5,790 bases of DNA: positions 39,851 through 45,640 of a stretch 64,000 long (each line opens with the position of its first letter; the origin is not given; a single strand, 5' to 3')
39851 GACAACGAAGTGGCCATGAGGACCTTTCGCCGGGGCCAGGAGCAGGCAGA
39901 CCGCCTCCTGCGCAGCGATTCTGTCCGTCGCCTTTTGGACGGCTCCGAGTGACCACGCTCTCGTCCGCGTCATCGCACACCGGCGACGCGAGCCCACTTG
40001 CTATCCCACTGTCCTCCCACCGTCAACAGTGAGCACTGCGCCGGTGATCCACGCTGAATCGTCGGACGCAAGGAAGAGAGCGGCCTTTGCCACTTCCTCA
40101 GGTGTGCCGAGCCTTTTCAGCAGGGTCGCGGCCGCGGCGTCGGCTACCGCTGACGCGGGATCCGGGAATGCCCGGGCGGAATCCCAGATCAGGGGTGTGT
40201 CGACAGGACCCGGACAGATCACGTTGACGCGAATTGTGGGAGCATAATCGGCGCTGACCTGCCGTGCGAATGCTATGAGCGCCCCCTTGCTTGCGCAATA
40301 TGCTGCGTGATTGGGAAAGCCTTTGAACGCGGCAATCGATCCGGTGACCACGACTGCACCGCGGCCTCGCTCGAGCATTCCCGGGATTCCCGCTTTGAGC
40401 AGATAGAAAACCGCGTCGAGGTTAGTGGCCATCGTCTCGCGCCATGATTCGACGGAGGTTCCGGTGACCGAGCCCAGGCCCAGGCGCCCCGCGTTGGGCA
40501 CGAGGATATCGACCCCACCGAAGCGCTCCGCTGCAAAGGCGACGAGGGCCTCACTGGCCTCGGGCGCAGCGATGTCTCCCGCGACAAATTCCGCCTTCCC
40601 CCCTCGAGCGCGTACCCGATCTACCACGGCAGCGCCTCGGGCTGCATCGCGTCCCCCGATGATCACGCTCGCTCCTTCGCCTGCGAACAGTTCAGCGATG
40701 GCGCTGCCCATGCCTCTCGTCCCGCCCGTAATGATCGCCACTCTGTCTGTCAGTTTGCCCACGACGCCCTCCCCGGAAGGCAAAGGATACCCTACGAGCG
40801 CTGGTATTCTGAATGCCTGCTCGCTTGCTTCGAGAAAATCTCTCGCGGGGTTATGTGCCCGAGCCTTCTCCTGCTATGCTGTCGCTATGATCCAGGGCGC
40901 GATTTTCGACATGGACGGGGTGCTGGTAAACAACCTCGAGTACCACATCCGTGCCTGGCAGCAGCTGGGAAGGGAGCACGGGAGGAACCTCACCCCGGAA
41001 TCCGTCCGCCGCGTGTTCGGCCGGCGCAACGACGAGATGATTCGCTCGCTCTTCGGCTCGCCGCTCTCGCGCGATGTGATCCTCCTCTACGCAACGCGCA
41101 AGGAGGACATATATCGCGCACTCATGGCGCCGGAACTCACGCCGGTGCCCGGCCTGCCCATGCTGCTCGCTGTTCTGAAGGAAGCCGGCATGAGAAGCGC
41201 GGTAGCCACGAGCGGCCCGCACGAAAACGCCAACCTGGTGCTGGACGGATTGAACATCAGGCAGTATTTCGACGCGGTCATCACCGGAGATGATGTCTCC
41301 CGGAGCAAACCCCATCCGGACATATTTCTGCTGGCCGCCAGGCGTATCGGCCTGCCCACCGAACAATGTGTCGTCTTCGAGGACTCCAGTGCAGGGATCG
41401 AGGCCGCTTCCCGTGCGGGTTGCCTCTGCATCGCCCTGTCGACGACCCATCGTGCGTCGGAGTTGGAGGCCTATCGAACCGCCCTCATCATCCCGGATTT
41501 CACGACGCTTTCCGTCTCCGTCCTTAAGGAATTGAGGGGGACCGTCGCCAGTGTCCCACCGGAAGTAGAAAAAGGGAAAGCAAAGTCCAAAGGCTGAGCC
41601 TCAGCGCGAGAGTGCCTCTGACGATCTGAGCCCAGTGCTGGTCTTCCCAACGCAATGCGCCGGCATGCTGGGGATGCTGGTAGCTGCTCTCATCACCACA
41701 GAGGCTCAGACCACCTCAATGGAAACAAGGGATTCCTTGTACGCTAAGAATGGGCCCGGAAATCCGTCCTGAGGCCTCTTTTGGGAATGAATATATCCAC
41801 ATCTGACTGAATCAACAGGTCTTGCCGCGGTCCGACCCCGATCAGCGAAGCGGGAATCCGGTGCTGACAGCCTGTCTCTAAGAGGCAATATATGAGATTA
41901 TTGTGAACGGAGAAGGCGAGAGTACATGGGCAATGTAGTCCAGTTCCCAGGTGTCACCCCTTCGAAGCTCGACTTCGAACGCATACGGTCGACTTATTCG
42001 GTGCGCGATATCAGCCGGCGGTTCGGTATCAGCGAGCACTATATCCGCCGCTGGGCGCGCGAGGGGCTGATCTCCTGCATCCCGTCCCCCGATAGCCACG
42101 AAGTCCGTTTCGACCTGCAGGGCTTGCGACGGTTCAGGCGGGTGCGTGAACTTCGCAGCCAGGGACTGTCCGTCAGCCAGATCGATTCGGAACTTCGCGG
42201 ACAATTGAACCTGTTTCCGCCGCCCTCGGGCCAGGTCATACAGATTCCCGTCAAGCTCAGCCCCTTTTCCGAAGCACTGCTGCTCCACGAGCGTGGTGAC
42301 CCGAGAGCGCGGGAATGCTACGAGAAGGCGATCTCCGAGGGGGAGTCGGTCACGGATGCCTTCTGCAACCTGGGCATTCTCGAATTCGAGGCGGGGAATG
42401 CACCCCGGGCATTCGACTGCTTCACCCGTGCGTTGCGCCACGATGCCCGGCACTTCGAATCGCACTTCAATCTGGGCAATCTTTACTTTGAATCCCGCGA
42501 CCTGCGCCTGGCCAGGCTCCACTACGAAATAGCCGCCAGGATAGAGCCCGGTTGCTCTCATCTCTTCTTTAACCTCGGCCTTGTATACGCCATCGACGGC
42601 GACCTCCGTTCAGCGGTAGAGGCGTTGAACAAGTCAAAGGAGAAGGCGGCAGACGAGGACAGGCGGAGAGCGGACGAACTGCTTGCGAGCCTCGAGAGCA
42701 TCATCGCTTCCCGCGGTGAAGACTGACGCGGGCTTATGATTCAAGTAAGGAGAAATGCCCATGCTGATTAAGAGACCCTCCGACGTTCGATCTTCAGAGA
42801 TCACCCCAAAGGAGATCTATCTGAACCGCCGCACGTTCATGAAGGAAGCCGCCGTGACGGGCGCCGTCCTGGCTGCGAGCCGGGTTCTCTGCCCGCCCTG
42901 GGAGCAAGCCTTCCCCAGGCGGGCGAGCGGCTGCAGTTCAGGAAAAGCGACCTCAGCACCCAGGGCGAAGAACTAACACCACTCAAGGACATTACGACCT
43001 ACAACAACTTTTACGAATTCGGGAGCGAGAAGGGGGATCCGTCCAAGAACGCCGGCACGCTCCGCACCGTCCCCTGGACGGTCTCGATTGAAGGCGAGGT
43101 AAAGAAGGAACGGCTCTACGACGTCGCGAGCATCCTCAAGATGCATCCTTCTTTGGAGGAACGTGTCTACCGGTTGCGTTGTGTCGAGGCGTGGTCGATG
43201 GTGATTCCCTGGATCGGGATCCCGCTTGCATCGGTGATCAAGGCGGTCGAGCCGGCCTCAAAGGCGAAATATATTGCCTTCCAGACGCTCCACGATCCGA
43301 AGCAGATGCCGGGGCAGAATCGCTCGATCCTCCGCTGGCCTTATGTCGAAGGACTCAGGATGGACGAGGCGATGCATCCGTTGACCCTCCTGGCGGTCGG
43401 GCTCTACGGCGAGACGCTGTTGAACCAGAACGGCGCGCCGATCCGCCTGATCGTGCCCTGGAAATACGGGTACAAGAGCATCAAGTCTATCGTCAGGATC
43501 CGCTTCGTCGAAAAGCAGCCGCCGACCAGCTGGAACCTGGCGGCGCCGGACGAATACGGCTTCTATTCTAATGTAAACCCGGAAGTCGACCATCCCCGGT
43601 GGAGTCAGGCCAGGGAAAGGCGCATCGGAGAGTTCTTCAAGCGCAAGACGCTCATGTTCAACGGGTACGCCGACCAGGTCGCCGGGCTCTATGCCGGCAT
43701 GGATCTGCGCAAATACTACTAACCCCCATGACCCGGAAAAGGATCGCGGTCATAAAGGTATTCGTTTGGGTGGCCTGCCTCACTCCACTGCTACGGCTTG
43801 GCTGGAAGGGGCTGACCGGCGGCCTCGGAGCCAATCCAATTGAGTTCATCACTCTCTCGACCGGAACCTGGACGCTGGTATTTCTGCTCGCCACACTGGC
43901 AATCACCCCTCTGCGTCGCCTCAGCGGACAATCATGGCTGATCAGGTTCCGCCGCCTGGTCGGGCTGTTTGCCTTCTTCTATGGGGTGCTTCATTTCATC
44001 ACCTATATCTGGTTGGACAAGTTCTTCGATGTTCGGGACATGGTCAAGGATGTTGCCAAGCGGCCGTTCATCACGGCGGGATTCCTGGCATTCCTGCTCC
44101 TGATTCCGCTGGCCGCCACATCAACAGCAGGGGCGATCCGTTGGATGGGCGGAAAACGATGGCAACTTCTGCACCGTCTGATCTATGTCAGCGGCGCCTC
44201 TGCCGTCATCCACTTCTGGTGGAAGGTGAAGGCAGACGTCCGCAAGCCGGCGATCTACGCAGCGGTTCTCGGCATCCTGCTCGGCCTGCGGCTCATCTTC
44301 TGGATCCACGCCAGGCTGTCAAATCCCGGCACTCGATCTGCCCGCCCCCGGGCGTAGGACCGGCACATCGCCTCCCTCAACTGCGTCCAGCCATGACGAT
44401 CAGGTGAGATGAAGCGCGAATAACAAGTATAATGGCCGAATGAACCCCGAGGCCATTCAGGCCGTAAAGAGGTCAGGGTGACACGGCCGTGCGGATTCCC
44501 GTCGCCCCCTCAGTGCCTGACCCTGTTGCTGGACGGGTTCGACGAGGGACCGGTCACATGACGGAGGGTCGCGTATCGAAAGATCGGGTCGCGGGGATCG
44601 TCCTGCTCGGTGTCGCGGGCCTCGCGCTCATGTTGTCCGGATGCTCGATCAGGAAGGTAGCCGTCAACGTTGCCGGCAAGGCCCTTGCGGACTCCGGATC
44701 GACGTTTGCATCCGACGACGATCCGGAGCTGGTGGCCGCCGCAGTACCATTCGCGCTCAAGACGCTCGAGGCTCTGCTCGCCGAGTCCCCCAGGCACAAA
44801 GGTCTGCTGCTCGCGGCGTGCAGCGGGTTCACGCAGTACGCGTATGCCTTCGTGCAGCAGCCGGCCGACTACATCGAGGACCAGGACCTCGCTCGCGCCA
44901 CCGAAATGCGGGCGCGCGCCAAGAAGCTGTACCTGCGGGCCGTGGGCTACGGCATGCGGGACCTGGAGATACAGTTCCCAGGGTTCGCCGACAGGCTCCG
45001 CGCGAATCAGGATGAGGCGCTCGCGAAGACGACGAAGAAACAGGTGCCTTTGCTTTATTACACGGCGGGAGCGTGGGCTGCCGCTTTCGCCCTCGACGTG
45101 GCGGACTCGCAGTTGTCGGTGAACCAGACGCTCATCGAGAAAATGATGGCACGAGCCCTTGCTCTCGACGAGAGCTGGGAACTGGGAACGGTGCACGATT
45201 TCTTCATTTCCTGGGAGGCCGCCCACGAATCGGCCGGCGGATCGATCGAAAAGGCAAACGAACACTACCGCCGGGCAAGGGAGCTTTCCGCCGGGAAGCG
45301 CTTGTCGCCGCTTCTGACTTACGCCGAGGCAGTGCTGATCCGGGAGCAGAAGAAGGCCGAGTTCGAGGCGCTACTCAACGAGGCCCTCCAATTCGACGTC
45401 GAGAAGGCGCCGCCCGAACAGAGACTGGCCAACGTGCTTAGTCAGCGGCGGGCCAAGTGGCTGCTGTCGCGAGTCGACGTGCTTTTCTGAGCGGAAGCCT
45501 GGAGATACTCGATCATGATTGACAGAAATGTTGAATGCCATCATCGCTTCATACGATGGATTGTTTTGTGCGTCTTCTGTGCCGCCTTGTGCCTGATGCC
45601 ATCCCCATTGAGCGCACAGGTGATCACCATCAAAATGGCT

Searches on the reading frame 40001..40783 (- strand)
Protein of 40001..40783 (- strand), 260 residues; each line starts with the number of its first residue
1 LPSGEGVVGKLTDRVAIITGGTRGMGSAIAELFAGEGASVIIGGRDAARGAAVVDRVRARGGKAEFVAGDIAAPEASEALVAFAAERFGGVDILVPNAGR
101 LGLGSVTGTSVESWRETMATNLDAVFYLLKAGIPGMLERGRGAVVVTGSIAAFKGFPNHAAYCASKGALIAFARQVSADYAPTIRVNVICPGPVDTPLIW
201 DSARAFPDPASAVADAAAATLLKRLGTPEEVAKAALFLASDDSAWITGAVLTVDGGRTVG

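Call 72: search_protein_families(library=pfam, max_evalue=0.001, proteins=[window:40001-40783:-])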
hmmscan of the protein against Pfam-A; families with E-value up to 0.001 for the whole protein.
window:40001-40783:- (260 aa): 4 families
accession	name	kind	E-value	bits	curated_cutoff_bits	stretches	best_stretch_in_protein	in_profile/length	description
PF13561.12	adh_short_C2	-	5.6e-61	206.6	27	1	23-257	6-235/236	Enoyl-(Acyl carrier protein) reductase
PF00106.31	adh_short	-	2.6e-52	177.6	26.6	1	14-200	1-188/195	short chain dehydrogenase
PF08659.16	KR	-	3.5e-15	56.8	22.6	1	17-187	4-174/180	KR domain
PF23441.1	SDR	-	5.8e-08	32.9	27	1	10-256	4-254/258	SDR-like rossmann domain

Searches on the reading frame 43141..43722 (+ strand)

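Call 72: search_protein_families(library=pfam, max_evalue=0.001, proteins=[window:43141-43722:+])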
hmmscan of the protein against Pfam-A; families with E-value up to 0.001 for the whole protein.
window:43141-43722:+ (193 aa): 1 family
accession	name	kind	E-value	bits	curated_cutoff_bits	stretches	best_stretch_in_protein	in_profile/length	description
PF00174.25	Oxidored_molyb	-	2.8e-25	89.3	24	1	7-131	38-169/169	Oxidoreductase molybdopterin binding domain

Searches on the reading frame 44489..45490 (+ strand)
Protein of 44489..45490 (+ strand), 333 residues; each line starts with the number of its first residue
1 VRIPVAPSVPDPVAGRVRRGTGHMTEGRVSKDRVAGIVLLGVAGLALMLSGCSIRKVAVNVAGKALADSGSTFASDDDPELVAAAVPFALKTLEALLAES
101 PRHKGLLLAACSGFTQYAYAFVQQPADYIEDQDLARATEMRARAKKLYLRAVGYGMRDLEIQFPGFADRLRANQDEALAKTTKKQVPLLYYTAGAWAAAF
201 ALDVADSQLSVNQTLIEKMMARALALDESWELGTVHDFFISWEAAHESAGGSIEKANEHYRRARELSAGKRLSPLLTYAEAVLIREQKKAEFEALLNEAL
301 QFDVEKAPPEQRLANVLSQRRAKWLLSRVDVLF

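Call 72: search_protein_families(library=pfam, max_evalue=0.001, proteins=[window:44489-45490:+])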
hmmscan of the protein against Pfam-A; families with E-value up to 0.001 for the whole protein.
window:44489-45490:+ (333 aa): 1 family
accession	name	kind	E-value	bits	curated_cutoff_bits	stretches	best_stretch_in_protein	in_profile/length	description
PF16811.11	TAtT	-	1.6e-82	277.2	26.5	1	76-333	2-263/263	TRAP transporter T-component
